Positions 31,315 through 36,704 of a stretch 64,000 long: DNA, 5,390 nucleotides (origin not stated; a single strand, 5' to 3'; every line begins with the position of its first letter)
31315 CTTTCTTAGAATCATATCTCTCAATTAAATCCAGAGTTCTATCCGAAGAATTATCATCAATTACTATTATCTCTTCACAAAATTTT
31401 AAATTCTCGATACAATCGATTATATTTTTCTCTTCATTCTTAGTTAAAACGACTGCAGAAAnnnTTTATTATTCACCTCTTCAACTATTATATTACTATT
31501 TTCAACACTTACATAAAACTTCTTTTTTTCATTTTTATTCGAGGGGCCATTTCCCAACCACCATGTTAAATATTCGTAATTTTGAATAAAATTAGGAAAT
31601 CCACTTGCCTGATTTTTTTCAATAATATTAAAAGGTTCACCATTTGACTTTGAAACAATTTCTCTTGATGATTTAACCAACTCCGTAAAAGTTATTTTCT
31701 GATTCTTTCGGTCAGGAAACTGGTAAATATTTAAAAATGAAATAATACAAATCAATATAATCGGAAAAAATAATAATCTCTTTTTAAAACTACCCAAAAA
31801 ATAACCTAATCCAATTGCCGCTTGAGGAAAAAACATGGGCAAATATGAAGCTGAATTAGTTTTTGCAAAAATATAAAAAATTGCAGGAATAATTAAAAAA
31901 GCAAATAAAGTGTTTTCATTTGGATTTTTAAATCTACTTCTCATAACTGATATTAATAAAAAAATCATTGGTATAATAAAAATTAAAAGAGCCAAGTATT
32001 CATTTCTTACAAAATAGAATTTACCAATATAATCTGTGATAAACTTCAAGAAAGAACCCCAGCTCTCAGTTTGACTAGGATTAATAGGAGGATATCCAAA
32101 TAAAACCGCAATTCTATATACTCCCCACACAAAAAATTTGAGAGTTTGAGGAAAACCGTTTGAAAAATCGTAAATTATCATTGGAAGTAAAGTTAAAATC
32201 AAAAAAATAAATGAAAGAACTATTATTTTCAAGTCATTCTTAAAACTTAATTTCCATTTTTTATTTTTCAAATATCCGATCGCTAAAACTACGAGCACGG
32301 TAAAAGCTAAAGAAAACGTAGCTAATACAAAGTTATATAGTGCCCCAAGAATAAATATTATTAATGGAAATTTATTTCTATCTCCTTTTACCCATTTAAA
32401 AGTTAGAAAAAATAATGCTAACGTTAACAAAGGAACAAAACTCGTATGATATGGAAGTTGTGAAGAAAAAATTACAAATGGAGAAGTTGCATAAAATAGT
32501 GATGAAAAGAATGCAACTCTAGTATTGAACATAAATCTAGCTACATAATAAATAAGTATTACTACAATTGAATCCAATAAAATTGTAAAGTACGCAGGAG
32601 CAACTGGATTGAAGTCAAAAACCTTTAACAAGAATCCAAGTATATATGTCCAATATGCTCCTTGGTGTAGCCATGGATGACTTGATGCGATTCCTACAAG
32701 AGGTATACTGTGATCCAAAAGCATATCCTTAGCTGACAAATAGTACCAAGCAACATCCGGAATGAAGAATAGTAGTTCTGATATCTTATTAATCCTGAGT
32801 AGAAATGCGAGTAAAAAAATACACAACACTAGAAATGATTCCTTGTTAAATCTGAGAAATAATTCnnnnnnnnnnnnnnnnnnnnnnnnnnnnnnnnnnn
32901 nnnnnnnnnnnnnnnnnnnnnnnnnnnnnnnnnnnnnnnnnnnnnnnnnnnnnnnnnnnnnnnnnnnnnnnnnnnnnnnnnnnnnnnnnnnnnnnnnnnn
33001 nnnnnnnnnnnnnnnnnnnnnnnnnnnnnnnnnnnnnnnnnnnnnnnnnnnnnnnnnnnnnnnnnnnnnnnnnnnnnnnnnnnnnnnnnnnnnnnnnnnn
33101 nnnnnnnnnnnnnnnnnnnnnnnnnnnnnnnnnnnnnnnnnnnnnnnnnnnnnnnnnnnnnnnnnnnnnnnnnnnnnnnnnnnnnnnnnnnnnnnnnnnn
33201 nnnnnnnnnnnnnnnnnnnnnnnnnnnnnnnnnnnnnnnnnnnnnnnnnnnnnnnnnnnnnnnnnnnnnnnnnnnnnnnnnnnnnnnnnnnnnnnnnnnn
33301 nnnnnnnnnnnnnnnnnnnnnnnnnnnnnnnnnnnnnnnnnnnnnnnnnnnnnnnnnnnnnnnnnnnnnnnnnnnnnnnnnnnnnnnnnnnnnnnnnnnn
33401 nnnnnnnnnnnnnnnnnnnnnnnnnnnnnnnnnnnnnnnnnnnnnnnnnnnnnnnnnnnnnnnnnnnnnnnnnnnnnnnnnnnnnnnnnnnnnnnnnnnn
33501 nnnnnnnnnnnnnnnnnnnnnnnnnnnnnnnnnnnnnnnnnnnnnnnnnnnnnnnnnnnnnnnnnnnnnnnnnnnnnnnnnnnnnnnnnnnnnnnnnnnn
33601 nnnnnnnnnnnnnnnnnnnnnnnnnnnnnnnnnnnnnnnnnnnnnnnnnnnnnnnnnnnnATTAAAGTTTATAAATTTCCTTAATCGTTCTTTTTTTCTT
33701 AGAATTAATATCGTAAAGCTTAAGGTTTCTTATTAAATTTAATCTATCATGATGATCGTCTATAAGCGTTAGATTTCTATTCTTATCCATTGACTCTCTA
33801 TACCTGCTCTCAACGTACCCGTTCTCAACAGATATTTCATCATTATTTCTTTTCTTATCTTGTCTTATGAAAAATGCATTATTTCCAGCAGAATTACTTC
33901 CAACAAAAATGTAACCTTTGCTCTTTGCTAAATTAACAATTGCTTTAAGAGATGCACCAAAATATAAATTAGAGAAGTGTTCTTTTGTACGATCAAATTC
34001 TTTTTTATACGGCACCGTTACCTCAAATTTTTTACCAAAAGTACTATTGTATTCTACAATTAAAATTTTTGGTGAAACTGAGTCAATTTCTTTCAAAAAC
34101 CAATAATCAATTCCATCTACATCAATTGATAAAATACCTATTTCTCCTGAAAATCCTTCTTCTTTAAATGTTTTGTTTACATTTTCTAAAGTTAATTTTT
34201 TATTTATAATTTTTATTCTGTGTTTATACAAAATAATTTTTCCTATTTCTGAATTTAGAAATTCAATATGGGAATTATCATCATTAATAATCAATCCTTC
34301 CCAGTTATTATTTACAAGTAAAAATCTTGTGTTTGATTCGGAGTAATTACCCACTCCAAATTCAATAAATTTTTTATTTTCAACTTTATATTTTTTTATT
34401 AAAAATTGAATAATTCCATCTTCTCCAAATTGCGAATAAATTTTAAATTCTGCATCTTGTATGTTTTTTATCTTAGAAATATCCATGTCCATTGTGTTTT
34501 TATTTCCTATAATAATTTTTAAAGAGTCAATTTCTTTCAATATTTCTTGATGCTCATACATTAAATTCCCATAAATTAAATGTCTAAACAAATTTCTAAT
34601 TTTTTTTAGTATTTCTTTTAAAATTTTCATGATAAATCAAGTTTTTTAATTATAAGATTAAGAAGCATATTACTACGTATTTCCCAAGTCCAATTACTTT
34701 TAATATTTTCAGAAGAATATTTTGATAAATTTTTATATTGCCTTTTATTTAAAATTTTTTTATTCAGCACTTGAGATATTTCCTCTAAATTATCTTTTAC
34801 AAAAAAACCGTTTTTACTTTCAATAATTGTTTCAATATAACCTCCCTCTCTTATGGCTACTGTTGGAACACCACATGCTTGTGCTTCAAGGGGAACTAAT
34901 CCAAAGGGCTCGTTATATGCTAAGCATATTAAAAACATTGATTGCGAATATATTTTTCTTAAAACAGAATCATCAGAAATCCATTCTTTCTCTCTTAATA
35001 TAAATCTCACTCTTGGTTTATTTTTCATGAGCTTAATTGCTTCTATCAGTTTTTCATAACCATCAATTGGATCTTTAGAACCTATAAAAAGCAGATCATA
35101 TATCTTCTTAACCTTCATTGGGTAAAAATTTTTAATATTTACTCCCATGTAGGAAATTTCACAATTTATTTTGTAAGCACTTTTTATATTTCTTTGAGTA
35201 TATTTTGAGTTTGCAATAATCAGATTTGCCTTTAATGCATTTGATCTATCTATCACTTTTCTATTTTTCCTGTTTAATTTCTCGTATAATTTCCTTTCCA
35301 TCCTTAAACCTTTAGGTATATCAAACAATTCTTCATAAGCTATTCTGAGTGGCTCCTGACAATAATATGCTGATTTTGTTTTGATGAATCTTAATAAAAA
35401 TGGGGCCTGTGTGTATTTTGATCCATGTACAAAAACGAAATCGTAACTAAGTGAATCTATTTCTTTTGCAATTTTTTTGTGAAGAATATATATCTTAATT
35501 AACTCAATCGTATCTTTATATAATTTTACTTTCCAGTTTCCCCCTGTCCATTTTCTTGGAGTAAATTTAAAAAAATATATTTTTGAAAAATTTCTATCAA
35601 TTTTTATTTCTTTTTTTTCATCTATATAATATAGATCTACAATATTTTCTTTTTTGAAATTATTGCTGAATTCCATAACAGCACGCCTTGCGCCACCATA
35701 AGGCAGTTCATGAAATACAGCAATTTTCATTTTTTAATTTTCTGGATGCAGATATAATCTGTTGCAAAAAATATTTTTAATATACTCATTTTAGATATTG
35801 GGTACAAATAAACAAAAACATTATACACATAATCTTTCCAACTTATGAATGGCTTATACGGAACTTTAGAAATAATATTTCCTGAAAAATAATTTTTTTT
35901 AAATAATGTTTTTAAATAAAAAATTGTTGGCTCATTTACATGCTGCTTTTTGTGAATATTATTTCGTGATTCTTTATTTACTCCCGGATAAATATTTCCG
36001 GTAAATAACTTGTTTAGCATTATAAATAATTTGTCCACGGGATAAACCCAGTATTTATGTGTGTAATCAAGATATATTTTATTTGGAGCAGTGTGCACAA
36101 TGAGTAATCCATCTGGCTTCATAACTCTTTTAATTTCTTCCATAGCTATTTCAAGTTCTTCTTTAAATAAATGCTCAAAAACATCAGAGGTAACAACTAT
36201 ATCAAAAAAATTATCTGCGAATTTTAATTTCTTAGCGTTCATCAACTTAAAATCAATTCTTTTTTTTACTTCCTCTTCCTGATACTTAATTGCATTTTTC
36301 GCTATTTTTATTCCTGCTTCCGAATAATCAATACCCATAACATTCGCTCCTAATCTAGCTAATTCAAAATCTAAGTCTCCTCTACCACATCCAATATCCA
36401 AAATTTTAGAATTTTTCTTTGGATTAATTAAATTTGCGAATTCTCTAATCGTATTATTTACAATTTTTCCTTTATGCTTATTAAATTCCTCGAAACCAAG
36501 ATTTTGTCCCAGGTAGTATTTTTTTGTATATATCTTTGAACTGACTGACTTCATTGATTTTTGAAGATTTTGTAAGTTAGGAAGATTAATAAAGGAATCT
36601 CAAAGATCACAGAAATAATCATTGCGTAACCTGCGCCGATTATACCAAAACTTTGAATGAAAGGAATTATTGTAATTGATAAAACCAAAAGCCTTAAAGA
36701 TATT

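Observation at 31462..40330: Two giant GT2-polytopic membrane fusion proteins (732 and 845 aa) suggesting synthase-type processive or coupled glycosyl transfer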

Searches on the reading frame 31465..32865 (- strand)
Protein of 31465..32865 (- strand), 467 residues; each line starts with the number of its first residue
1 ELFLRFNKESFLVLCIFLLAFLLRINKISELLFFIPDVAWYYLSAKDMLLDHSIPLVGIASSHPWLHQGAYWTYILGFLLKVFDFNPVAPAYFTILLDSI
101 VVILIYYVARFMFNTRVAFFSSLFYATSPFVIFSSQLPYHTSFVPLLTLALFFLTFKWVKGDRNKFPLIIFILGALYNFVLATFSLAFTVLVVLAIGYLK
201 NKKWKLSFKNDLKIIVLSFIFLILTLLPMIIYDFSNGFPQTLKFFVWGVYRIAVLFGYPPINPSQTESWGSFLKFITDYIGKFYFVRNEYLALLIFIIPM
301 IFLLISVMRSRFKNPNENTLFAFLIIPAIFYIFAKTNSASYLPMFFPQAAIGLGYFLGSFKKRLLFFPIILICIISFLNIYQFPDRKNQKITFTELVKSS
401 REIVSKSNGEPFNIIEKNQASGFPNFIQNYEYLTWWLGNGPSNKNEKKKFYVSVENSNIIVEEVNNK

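Call 83: search_protein_representatives(protein=window:31465-32865:-)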
Query: 467 residues. Proteins with E-value up to 0.001 (for the whole library): 1205; up to 1e-10: 516; up to 1e-30: 174. The best 150 are listed.
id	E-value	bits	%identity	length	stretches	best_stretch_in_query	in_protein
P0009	9.2e-116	404.1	45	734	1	1-461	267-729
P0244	1.8e-111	390.0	44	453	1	15-462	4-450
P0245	1.8e-100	353.7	42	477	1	11-463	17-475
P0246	8.7e-97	341.6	42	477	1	10-461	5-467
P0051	3.2e-96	339.7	42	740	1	1-464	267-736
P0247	5.6e-96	338.9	40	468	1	7-459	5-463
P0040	5.7e-92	325.7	40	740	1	1-464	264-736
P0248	1.2e-90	321.3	39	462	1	11-459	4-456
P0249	9.2e-90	318.4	40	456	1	11-459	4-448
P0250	1.2e-88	314.7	36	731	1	9-462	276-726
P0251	2.2e-88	313.9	39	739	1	4-459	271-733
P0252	2.2e-87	310.6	40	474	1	10-464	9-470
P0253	6.2e-84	299.2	37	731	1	2-459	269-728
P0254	1.4e-83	298.0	38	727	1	3-463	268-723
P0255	1.1e-81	291.8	38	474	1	5-463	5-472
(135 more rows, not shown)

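Call 85: find_encoding_contigs(protein=P0244, flank=6000, max_places=2)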
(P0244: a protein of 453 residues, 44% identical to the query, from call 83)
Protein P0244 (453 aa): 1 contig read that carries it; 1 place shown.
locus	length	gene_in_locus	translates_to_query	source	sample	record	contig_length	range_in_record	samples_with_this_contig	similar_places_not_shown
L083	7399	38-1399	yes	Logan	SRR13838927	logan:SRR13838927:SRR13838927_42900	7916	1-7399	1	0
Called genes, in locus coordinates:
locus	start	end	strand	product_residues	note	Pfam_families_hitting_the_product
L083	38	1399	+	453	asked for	PF13231:PMT_2 (weak)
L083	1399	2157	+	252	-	PF00535:Glycos_transf_2, PF10111:Glyco_tranf_2_2 (weak)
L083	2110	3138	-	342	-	-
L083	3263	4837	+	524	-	PF13231:PMT_2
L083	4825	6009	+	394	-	PF04932:Wzy_C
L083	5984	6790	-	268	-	PF19077:Big_13 (faint), PF09136:Glucodextran_B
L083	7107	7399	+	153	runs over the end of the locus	-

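Call 86: find_encoding_contigs(protein=P0245, flank=5000, max_places=2)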
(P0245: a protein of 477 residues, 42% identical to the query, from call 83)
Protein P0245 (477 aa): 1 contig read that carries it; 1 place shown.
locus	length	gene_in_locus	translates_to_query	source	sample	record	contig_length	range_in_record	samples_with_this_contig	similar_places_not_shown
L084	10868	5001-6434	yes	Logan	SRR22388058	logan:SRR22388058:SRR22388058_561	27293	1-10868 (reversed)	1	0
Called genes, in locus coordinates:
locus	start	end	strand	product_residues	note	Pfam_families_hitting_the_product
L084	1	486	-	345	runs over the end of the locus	PF01073:3Beta_HSD, PF01370:Epimerase, PF04321:RmlD_sub_bind, PF05368:NmrA (faint), PF07993:NAD_binding_4 (faint), PF16363:GDP_Man_Dehyd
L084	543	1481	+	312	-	PF00535:Glycos_transf_2, PF10111:Glyco_tranf_2_2, PF13641:Glyco_tranf_2_3, PF13506:Glyco_transf_21 (weak), PF13632:Glyco_trans_2_3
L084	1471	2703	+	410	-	PF01943:Polysacc_synt, PF13440:Polysacc_synt_3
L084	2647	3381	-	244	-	-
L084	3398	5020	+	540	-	PF08241:Methyltransf_11 (weak), PF13439:Glyco_transf_4, PF20706:GT4-conflict (weak), PF00534:Glycos_transf_1, PF13692:Glyco_trans_1_4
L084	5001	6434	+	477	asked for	PF13231:PMT_2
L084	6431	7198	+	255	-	PF00535:Glycos_transf_2, PF10111:Glyco_tranf_2_2 (weak)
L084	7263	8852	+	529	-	PF13231:PMT_2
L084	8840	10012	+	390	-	PF04932:Wzy_C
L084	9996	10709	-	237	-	PF12733:Cadherin-like (faint), PF17936:Big_6 (faint), PF17957:Big_7 (faint), PF19077:Big_13 (faint), PF09136:Glucodextran_B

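Call 87: find_encoding_contigs(protein=P0246, flank=5000, max_places=2)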
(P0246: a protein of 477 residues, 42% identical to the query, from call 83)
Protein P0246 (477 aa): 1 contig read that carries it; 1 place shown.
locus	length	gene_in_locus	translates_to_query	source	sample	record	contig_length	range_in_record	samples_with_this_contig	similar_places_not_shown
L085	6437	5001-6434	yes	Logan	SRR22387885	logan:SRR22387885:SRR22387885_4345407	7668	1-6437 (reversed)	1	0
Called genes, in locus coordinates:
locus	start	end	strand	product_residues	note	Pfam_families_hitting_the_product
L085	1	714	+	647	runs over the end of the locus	?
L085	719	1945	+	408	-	PF01943:Polysacc_synt, PF13440:Polysacc_synt_3, PF01554:MatE (weak)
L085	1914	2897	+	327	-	PF13489:Methyltransf_23, PF07021:MetW (weak), PF08241:Methyltransf_11, PF08242:Methyltransf_12, PF13649:Methyltransf_25, PF13847:Methyltransf_31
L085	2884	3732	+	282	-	PF00535:Glycos_transf_2, PF10111:Glyco_tranf_2_2 (weak), PF13641:Glyco_tranf_2_3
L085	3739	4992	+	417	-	PF08421:Methyltransf_13, PF13489:Methyltransf_23, PF08241:Methyltransf_11 (faint), PF08484:Methyltransf_14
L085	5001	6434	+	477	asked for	PF13231:PMT_2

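Call 88: find_encoding_contigs(protein=P0252, flank=5000, max_places=2)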
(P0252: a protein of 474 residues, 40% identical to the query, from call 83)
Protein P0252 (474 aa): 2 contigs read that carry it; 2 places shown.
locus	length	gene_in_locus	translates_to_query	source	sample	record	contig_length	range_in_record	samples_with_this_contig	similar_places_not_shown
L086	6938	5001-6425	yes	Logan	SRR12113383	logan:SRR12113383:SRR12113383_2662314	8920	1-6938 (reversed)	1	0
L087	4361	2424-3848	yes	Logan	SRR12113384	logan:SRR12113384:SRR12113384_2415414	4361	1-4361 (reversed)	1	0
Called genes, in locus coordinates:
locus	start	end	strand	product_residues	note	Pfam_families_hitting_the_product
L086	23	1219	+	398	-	PF01943:Polysacc_synt, PF13440:Polysacc_synt_3, PF01554:MatE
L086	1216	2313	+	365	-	PF13524:Glyco_trans_1_2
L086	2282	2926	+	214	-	PF03141:Methyltransf_29 (weak), PF13489:Methyltransf_23, PF13847:Methyltransf_31, PF08241:Methyltransf_11, PF08242:Methyltransf_12 (weak), PF13649:Methyltransf_25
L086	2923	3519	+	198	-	PF01209:Ubie_methyltran, PF03848:TehB (weak), PF13847:Methyltransf_31, PF08241:Methyltransf_11, PF08242:Methyltransf_12, PF13649:Methyltransf_25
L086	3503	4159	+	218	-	PF01728:FtsJ, PF02353:CMAS (weak), PF07021:MetW, PF13489:Methyltransf_23, PF08241:Methyltransf_11, PF08242:Methyltransf_12, PF13649:Methyltransf_25, PF13847:Methyltransf_31, +1 more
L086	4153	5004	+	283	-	PF00535:Glycos_transf_2, PF13641:Glyco_tranf_2_3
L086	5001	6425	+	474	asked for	PF13231:PMT_2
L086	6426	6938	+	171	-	?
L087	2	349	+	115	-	?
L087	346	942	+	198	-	PF01209:Ubie_methyltran, PF03848:TehB (weak), PF13847:Methyltransf_31, PF08241:Methyltransf_11, PF08242:Methyltransf_12, PF13649:Methyltransf_25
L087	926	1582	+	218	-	PF01728:FtsJ, PF02353:CMAS (weak), PF07021:MetW, PF13489:Methyltransf_23, PF08241:Methyltransf_11, PF08242:Methyltransf_12, PF13649:Methyltransf_25, PF13847:Methyltransf_31, +1 more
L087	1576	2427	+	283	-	PF00535:Glycos_transf_2, PF13641:Glyco_tranf_2_3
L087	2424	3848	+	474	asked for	PF13231:PMT_2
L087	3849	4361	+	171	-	?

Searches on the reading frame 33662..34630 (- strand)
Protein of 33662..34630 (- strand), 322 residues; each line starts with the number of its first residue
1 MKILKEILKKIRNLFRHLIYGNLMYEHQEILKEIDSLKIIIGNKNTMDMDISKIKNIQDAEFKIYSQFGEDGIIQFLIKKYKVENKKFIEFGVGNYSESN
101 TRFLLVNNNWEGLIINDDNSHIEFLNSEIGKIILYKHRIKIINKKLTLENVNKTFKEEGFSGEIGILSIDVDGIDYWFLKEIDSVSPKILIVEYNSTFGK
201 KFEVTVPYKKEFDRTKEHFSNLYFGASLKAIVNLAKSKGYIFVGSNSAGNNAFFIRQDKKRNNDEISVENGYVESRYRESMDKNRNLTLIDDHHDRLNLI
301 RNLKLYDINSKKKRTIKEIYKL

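Call 35: search_protein_families(library=pfam, proteins=[window:33662-34630:-], max_evalue=0.001)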
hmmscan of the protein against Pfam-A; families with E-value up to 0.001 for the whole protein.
window:33662-34630:- (322 aa): 1 family
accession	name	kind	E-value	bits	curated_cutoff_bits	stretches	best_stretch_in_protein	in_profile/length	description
PF05050.19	Methyltransf_21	-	0.00022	21.8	22.7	1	80-199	38-153/173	Methyltransferase FkbM domain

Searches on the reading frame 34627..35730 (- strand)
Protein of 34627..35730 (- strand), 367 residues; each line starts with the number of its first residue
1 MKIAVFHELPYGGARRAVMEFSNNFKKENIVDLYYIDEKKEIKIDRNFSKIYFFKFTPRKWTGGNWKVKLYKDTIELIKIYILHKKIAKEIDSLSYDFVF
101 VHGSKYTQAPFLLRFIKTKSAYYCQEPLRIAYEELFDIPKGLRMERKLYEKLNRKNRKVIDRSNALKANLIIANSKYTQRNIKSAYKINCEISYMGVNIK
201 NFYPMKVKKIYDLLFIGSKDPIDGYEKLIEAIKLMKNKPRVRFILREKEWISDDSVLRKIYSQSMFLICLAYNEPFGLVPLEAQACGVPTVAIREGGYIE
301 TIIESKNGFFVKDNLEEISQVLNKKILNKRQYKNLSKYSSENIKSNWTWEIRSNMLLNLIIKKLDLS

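Call 35: search_protein_families(library=pfam, proteins=[window:34627-35730:-], max_evalue=0.001)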
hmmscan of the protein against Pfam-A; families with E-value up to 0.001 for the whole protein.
window:34627-35730:- (367 aa): 3 families
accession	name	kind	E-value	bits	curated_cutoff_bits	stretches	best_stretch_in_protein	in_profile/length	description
PF00534.26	Glycos_transf_1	-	1.7e-18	67.2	26.4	1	254-339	83-169/172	Glycosyl transferases group 1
PF13692.12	Glyco_trans_1_4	-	3.9e-12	47.1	27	1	211-320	34-134/142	Glycosyl transferases group 1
PF20706.3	GT4-conflict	-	8.1e-05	22.2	26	1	245-305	263-323/385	Family 4 Glycosyltransferase in conflict systems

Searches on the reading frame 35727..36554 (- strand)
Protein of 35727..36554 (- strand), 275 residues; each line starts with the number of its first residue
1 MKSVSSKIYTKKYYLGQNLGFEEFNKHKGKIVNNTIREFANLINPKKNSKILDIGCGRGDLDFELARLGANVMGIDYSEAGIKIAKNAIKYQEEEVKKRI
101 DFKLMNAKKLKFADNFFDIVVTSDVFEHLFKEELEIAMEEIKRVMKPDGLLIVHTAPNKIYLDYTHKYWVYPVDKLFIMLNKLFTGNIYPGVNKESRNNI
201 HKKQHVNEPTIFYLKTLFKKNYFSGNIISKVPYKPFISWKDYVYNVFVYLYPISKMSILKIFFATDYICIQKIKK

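Call 35: search_protein_families(library=pfam, proteins=[window:35727-36554:-], max_evalue=0.001)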
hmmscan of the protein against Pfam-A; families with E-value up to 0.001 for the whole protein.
window:35727-36554:- (275 aa): 18 families
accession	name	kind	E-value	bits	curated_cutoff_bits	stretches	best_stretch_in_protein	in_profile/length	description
PF08241.18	Methyltransf_11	-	3.8e-24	85.6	21.2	1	52-153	1-95/95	Methyltransferase domain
PF13847.12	Methyltransf_31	-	1e-21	77.6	27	1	46-157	2-113/145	Methyltransferase domain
PF13649.12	Methyltransf_25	-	2.4e-21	76.7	27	1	51-149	1-97/97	Methyltransferase domain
PF08242.18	Methyltransf_12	-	9.9e-17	61.9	30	1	52-151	1-98/98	Methyltransferase domain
PF13489.12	Methyltransf_23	-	3.1e-15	56.7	27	1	45-172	20-135/164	Methyltransferase domain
PF02353.26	CMAS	-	2.9e-14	53.5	27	1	44-202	59-203/273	Mycolic acid cyclopropane synthetase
PF01209.24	Ubie_methyltran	-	5.5e-14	52.5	20.1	1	40-172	40-170/233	ubiE/COQ5 methyltransferase family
PF03848.20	TehB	-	1.8e-08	34.5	20.4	1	37-153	20-132/193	Tellurite resistance protein TehB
PF06325.19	PrmA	-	4.6e-07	30.1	22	1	46-153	160-258/296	Ribosomal protein L11 methyltransferase (PrmA)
PF01739.24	CheR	-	1.8e-06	28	27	1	93-153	113-173/195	CheR methyltransferase, SAM binding domain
PF05401.17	NodS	-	1.1e-05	25.8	24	1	47-168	43-159/201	Nodulation protein S (NodS)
PF13679.12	Methyltransf_32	-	3.4e-05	24.3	27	1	31-111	12-93/143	Methyltransferase domain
PF05175.20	MTS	-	6.7e-05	23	23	1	42-149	26-134/170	Methyltransferase small domain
PF07021.18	MetW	-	9.7e-05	22.5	21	1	40-128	8-87/193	Methionine biosynthesis protein MetW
PF05724.17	TPMT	-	0.00015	21.9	26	1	32-142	22-133/218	Thiopurine S-methyltransferase (TPMT)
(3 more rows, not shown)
